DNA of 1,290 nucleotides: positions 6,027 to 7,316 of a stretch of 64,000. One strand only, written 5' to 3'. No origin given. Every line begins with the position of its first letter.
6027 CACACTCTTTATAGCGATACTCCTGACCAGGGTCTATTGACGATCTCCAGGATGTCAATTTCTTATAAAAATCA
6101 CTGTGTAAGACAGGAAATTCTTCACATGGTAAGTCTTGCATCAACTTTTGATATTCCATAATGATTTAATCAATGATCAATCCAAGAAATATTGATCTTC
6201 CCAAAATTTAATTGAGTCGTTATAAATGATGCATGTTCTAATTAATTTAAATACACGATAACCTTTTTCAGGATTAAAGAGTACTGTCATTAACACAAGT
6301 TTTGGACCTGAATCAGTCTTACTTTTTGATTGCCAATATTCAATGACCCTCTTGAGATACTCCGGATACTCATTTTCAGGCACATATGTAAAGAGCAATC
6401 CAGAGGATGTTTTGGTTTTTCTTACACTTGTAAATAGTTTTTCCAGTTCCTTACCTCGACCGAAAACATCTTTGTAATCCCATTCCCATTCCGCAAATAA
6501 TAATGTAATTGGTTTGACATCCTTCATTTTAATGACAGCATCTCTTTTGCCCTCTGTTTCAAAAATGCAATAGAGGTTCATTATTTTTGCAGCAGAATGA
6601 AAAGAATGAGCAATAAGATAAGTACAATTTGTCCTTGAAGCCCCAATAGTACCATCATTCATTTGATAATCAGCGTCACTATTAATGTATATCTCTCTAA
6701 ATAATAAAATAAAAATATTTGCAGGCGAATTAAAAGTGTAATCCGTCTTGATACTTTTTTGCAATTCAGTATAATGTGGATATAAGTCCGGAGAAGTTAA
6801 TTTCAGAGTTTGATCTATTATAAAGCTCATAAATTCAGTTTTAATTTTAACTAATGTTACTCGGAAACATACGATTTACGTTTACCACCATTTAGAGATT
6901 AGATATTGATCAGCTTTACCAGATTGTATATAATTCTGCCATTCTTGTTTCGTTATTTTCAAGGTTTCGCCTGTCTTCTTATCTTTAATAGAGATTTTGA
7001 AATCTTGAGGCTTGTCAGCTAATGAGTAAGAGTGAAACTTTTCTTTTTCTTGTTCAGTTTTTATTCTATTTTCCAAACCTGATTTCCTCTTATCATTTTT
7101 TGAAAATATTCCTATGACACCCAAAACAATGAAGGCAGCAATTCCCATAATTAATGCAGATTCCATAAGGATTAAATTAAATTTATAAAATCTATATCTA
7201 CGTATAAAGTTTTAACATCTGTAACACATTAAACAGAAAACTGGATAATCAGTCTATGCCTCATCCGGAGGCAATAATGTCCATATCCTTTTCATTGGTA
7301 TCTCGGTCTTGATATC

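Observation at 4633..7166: Operon-like five-gene cassette of unassignable, nuclease-flavoured proteins in the defence island (top candidate for a new system)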

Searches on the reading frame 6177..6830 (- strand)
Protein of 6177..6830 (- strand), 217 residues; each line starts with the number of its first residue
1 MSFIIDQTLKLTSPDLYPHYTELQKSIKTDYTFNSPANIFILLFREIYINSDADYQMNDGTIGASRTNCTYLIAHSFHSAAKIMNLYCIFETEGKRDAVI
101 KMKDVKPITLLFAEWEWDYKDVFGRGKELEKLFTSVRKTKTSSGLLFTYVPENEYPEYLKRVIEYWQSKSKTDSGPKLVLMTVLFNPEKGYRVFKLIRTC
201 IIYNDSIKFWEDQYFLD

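Call 3: search_protein_families(library=pfam, proteins=[window:6177-6830:-], max_evalue=1)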
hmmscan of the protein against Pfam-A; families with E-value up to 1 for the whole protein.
window:6177-6830:- (217 aa): 1 family
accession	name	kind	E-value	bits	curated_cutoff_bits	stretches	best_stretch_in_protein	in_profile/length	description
PF06028.17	DUF915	-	0.024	14.4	22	1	66-129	167-233/255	Alpha/beta hydrolase of unknown function (DUF915)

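Call 4: search_protein_families(library=padloc, proteins=[window:6177-6830:-], max_evalue=1)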
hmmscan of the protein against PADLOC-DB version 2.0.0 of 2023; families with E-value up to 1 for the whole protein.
window:6177-6830:- (217 aa): 0 families

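Call 5: search_protein_families(library=ncbifam, proteins=[window:6177-6830:-], max_evalue=1)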
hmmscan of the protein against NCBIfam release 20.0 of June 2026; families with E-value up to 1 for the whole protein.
window:6177-6830:- (217 aa): 1 family
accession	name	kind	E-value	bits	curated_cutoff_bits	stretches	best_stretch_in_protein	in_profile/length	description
NF045486.1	tet_MFS_30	exception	0.026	13.7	730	1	60-122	150-210/392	tetracycline efflux MFS transporter Tet(30)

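Call 6: search_protein_families(library=phrogs, proteins=[window:6177-6830:-], max_evalue=1)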
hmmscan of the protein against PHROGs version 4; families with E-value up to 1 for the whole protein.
window:6177-6830:- (217 aa): 1 family
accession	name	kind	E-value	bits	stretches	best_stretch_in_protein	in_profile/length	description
phrog_5713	-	head and packaging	0.0016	19.3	1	89-151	51-103/143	terminase large subunit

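Call 8: find_encoding_contigs(protein=window:6177-6830:-, flank=10000, max_places=6)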
Protein window:6177-6830:- (217 aa): 3 contigs read that carry it; 3 places shown.
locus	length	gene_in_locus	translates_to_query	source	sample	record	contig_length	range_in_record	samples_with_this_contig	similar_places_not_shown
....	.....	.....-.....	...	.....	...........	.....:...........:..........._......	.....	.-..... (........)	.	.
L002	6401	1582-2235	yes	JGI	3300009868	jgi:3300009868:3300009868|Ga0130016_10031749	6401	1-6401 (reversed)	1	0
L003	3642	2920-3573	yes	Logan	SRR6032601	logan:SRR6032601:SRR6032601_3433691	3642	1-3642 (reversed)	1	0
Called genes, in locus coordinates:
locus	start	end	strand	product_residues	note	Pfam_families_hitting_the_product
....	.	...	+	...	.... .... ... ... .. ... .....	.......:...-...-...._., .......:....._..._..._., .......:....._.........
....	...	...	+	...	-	-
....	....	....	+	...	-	-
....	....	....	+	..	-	-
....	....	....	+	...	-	-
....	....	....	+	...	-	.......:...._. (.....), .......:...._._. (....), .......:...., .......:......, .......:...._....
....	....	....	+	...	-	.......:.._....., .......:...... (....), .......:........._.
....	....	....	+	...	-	-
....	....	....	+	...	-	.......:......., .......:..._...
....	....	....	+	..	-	-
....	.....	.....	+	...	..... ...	-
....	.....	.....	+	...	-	-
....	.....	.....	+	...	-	-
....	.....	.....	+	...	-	-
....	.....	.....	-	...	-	-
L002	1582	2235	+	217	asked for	-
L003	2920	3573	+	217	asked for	-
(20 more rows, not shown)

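Call 27: find_homologous_proteins(query=window:6177-6830:-, max_evalue=0.01)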
Query window:6177-6830:- (217 aa): 20 proteins with E <= 0.01 among 83 candidates.
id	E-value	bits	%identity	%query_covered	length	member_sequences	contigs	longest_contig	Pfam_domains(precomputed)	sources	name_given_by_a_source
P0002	9.0e-144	495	100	100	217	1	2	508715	-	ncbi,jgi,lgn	-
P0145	4.6e-72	260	53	99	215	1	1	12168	-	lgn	-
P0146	3.5e-64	235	51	97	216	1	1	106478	-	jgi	-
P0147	3.9e-61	225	50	97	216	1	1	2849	-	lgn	-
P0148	2.2e-51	193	45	95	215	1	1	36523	-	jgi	jgi:hypothetical protein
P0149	5.8e-48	181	50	82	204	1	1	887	-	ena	-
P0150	1.2e-43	167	46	81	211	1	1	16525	-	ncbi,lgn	-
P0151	2.1e-42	163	45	77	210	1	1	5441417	-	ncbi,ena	-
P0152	7.2e-42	162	45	76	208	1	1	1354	-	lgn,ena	-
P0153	1.0e-41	161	42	81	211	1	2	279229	-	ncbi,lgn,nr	ncbi:MAG: hypothetical protein LUM44_17920 [Pyrinomonadaceae bacterium]|nr:hypothetical protein [Pyr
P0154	2.7e-41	160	45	76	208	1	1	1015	-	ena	-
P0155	5.9e-41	159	42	81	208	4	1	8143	-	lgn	-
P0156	6.7e-41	158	41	90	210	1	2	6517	-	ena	-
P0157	3.1e-40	156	38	94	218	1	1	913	-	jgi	jgi:hypothetical protein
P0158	9.1e-40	155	39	93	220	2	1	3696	-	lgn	-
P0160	3.7e-37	146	37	96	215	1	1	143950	-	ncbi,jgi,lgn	jgi:hypothetical protein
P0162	6.2e-36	142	36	93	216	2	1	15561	-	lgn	-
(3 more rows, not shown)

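Call 28: find_encoding_contigs(protein=P0146, flank=8000, max_places=2)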
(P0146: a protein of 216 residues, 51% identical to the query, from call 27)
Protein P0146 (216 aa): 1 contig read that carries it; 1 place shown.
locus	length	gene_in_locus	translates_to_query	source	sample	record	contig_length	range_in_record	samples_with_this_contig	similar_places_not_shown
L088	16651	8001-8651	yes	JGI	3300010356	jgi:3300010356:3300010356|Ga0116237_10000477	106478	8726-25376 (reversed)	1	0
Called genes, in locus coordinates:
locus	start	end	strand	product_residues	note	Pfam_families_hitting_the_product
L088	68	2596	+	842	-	PF04313:HSDR_N (faint), PF13588:HSDR_N_2 (weak), PF00270:DEAD, PF04851:ResIII, PF18766:SWI2_SNF2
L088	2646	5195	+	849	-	PF02384:N6_Mtase, PF01170:UPF0020 (weak), PF07669:Eco57I (weak), PF01420:Methylase_S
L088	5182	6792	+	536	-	PF04471:Mrr_cat, PF22722:NA-iREase1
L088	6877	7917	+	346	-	PF28530:DUF8426, PF04471:Mrr_cat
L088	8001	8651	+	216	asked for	-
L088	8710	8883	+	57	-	-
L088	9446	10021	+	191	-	-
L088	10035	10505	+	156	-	PF04002:RadC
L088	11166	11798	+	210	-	-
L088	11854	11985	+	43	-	-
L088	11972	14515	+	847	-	PF13589:HATPase_c_3, PF02518:HATPase_c, PF14501:HATPase_c_5 (weak)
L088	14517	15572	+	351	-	-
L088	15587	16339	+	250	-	-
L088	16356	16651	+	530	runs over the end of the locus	PF02384:N6_Mtase, PF07669:Eco57I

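Call 29: find_encoding_contigs(protein=P0145, flank=8000, max_places=2)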
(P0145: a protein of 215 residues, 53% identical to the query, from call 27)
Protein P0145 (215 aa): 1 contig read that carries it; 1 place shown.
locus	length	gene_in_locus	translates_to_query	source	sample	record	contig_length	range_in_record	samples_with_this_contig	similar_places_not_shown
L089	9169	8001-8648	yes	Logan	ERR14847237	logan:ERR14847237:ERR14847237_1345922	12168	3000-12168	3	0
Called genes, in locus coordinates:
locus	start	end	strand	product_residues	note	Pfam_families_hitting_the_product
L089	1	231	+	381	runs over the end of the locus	PF13481:AAA_25 (weak)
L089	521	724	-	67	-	-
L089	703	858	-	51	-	-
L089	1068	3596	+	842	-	PF04313:HSDR_N (faint), PF13588:HSDR_N_2 (weak), PF00270:DEAD, PF04851:ResIII, PF18766:SWI2_SNF2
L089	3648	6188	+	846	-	PF02384:N6_Mtase, PF01170:UPF0020 (weak), PF07669:Eco57I (weak), PF01420:Methylase_S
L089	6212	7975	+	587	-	PF03235:GmrSD_N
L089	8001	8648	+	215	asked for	-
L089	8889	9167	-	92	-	?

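Call 30: find_encoding_contigs(protein=P0148, flank=8000, max_places=2)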
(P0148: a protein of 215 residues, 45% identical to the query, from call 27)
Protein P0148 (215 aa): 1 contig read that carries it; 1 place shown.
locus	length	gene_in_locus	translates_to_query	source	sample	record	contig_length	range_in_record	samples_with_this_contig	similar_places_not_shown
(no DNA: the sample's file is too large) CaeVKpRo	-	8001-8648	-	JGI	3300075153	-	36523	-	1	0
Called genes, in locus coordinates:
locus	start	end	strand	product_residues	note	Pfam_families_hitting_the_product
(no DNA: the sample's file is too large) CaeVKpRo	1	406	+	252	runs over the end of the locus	PF01555:N6_N4_Mtase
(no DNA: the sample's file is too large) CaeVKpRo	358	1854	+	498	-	PF01555:N6_N4_Mtase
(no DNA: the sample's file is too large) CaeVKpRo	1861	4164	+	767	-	PF00270:DEAD, PF04851:ResIII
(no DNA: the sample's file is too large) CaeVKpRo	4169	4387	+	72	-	PF20306:Sp-DndD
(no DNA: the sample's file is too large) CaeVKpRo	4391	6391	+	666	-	PF02463:SMC_N (weak), PF13476:AAA_23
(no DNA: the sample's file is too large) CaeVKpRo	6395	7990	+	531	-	PF01580:FtsK_SpoIIIE (faint), PF01935:DUF87, PF10412:TrwB_AAD_bind (faint)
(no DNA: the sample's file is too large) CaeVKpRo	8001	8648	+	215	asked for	-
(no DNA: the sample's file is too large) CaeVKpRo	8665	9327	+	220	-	-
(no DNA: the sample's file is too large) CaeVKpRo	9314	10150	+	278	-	PF04371:PAD_porph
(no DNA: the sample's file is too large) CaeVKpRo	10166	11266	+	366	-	PF14281:PDDEXK_4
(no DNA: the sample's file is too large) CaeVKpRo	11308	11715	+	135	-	-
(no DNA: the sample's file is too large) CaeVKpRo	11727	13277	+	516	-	PF01435:Peptidase_M48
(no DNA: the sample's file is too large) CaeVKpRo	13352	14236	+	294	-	-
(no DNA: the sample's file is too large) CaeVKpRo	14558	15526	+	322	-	PF20217:DUF6577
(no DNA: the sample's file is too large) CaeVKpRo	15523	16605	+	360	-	PF08843:AbiEii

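Call 31: find_encoding_contigs(protein=P0151, flank=8000, max_places=2)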
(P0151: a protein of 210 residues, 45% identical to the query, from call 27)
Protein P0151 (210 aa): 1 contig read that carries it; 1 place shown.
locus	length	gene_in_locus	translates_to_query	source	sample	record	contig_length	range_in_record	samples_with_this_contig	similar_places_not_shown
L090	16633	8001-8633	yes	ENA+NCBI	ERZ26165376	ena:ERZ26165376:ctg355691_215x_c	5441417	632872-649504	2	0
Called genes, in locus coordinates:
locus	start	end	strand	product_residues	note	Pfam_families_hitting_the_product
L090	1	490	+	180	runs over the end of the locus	-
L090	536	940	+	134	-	-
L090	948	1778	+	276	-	-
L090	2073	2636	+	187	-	-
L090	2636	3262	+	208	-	-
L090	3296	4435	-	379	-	PF00144:Beta-lactamase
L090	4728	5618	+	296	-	PF00145:DNA_methylase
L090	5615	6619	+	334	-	-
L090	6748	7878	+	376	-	PF14022:DUF4238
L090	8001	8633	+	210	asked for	-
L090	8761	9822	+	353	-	PF02661:Fic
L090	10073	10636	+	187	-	-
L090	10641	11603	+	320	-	PF01170:UPF0020 (faint), PF01555:N6_N4_Mtase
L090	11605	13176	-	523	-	PF00070:Pyr_redox (faint), PF00890:FAD_binding_2 (faint), PF01266:DAO, PF01593:Amino_oxidase, PF01946:Thi4, PF07992:Pyr_redox_2 (weak), PF12831:FAD_oxidored (weak), PF13450:NAD_binding_8, +2 more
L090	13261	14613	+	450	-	-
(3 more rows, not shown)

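Call 32: find_encoding_contigs(protein=P0153, flank=8000, max_places=2)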
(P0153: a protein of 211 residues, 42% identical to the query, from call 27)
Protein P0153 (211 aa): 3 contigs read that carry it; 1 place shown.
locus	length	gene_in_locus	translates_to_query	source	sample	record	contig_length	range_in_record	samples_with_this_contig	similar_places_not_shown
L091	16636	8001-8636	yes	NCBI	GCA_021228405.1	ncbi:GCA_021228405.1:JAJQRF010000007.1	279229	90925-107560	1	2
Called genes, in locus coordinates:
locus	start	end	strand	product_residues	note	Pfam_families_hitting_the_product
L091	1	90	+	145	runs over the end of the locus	PF06114:Peptidase_M78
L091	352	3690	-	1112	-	PF13620:CarboxypepD_reg, PF13715:CarbopepD_reg_2, PF25183:OMP_b-brl_4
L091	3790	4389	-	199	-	PF00440:TetR_N, PF17932:TetR_C_24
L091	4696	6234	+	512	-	PF11794:HpaB_N, PF03241:HpaB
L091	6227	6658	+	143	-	-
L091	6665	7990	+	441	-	PF00083:Sugar_tr, PF03137:OATP (faint), PF07690:MFS_1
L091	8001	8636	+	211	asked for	-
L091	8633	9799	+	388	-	PF00368:HMG-CoA_red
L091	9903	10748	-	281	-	PF13240:Zn_Ribbon_1 (weak)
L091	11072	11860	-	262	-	PF00106:adh_short, PF08659:KR, PF13561:adh_short_C2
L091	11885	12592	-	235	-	-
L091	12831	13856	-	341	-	PF00561:Abhydrolase_1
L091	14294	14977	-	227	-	-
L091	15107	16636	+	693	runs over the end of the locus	PF04879:Molybdop_Fe4S4, PF00384:Molybdopterin, PF01568:Molydop_binding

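Call 33: find_encoding_contigs(protein=P0160, flank=8000, max_places=2)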
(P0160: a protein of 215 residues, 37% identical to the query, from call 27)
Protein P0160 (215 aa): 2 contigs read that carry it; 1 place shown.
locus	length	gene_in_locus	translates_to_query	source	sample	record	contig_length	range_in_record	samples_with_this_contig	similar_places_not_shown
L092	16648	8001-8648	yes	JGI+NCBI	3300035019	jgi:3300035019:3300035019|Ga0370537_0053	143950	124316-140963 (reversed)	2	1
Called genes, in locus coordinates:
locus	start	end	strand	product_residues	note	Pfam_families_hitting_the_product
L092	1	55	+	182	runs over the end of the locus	PF13730:HTH_36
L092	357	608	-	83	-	-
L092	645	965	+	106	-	-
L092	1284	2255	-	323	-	-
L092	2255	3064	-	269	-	-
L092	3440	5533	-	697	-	PF00069:Pkinase, PF07714:PK_Tyr_Ser-Thr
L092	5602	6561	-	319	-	-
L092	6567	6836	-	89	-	-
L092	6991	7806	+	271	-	-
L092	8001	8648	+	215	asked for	-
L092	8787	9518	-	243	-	-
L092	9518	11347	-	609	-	PF08665:PglZ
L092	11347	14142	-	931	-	PF00176:SNF2-rel_dom, PF00270:DEAD (weak), PF04851:ResIII, PF00271:Helicase_C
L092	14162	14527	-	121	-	-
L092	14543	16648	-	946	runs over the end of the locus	PF01555:N6_N4_Mtase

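Call 41: search_solved_structures(query=A3, max_evalue=10)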
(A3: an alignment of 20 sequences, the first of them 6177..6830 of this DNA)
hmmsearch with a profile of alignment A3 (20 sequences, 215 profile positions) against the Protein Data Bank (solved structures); distinct sequences matched with E-value up to 10: 3.
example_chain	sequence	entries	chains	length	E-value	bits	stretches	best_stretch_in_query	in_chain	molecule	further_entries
2fqm_A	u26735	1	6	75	0.088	15.3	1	55-103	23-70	Phosphoprotein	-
3j7a_J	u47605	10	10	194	0.16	14.5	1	120-197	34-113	40S ribosomal protein eS7 | 40S ribosomal protein S7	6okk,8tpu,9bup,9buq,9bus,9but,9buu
3jbn_J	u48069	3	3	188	0.16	14.5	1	120-197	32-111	40S ribosomal protein eS7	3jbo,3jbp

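Call 98: find_related_loci(query=A3, collection=viral_contigs, flank=5000)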
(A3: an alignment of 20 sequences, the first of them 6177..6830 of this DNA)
Query A3 (217 aa) in viral_contigs; peptide patterns used: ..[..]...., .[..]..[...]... (x = any residue, [..] = any of these).
11 stretches matched a pattern, but none encodes a relative of the query by tblastn (E <= 1e-3).

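Call 107: find_encoding_contigs(protein=P0150, flank=7000, max_places=2)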
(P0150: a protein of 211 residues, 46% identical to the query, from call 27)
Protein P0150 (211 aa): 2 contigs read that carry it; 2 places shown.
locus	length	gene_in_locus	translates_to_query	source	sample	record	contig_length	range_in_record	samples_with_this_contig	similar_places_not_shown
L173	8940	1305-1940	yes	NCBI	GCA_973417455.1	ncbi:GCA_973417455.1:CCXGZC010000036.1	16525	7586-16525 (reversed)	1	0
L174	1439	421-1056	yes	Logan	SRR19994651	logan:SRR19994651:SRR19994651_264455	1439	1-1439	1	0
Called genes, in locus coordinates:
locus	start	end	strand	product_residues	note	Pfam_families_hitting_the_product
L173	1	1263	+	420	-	?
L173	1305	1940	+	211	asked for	-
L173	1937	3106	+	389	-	PF00368:HMG-CoA_red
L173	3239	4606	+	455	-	PF00083:Sugar_tr, PF07690:MFS_1, PF05977:MFS_3 (weak)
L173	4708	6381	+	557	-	PF01642:MM_CoA_mutase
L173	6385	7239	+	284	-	PF09518:RE_HindIII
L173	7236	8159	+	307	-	PF01555:N6_N4_Mtase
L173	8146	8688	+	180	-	PF00583:Acetyltransf_1, PF13673:Acetyltransf_10, PF13508:Acetyltransf_7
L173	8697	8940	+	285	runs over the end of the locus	PF04116:FA_hydroxylase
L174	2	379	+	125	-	?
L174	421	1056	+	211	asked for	-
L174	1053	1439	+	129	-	?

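Call 108: find_encoding_contigs(protein=P0162, flank=7000, max_places=2)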
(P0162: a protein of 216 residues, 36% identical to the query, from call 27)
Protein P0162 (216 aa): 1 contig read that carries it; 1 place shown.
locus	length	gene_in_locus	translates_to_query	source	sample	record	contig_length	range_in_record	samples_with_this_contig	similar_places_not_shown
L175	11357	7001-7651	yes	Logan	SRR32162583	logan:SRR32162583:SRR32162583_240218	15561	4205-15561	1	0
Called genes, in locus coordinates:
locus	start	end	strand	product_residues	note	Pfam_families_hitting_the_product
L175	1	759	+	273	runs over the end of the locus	-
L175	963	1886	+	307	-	PF09250:Prim-Pol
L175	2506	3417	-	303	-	PF04350:PilO, PF05137:PilN (weak)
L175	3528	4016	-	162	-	-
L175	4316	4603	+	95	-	PF12844:HTH_19 (weak), PF01381:HTH_3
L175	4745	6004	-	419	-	-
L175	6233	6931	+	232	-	-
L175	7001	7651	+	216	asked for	-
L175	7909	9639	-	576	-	PF01844:HNH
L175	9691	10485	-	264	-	-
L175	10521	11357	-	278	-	?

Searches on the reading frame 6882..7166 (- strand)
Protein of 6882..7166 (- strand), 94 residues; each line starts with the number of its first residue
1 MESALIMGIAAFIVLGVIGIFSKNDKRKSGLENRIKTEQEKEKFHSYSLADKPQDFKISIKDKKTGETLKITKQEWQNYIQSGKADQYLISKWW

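Call 3: search_protein_families(library=pfam, proteins=[window:6882-7166:-], max_evalue=1)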
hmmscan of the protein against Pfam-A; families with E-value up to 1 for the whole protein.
window:6882-7166:- (94 aa): 2 families
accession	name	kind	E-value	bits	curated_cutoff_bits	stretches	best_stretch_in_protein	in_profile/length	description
PF07009.16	NusG_II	-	0.0027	18.3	29.6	1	9-74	2-65/107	NusG domain II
PF16022.11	DUF4783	-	0.075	13.5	24.1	1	21-72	48-97/102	Domain of unknown function (DUF4783)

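Call 4: search_protein_families(library=padloc, proteins=[window:6882-7166:-], max_evalue=1)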
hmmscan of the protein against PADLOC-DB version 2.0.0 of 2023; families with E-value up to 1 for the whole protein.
window:6882-7166:- (94 aa): 0 families

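Call 5: search_protein_families(library=ncbifam, proteins=[window:6882-7166:-], max_evalue=1)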
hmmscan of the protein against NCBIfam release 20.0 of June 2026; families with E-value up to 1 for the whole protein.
window:6882-7166:- (94 aa): 1 family
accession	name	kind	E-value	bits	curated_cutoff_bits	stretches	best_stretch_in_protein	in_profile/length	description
NF012210.0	PDxFFG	equivalog_domain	0.0018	17.7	150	1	4-75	13-83/269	PDxFFG protein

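Call 6: search_protein_families(library=phrogs, proteins=[window:6882-7166:-], max_evalue=1)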
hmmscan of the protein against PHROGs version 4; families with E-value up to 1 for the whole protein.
window:6882-7166:- (94 aa): 5 families
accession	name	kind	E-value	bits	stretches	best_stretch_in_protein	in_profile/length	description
phrog_2459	-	unknown function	0.012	16.7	1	4-92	5-95/171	-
phrog_34161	-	unknown function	0.039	15.2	1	4-41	8-43/59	-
phrog_23898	-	unknown function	0.061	14.5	1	38-87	37-85/97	-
phrog_38861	-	unknown function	0.17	13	1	67-91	83-107/142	-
phrog_226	-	tail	0.31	11.9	1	26-93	9-73/157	minor tail protein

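Call 7: list_cluster_members(proteins=[window:6882-7166:-, window:6177-6830:-, window:5707-6159:-, window:5200-5697:-, window:4633-5190:-, window:3949-4575:+, window:8346-9158:-, window:7254-8342:-])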
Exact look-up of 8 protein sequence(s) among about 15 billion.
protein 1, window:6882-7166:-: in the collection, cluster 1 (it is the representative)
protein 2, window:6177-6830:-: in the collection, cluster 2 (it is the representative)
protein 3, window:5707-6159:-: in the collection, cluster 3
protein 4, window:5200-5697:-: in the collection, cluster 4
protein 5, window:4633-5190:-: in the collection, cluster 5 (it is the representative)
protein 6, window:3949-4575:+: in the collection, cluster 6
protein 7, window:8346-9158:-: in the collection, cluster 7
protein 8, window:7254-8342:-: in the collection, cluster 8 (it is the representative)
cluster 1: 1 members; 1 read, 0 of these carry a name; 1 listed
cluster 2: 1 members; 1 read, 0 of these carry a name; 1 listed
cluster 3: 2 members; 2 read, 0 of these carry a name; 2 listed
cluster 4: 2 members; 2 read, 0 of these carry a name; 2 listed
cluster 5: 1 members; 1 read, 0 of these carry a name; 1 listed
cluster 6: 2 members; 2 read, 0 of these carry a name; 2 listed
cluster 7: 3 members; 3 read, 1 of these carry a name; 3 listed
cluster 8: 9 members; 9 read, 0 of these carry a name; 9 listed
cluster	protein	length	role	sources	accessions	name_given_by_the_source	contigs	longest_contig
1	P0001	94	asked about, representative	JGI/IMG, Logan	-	-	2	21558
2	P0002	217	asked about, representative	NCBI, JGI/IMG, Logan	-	-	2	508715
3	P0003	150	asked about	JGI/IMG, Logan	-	-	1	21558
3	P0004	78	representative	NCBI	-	-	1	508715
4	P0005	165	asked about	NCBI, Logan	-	-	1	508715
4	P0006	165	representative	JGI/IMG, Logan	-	-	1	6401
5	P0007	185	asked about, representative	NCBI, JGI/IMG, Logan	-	-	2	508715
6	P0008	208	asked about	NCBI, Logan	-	-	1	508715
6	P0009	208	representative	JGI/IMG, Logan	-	-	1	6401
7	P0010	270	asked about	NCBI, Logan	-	-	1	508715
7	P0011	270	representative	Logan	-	-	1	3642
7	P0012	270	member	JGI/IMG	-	hypothetical protein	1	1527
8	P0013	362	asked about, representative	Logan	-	-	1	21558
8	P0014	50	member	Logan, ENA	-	-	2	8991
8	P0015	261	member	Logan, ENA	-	-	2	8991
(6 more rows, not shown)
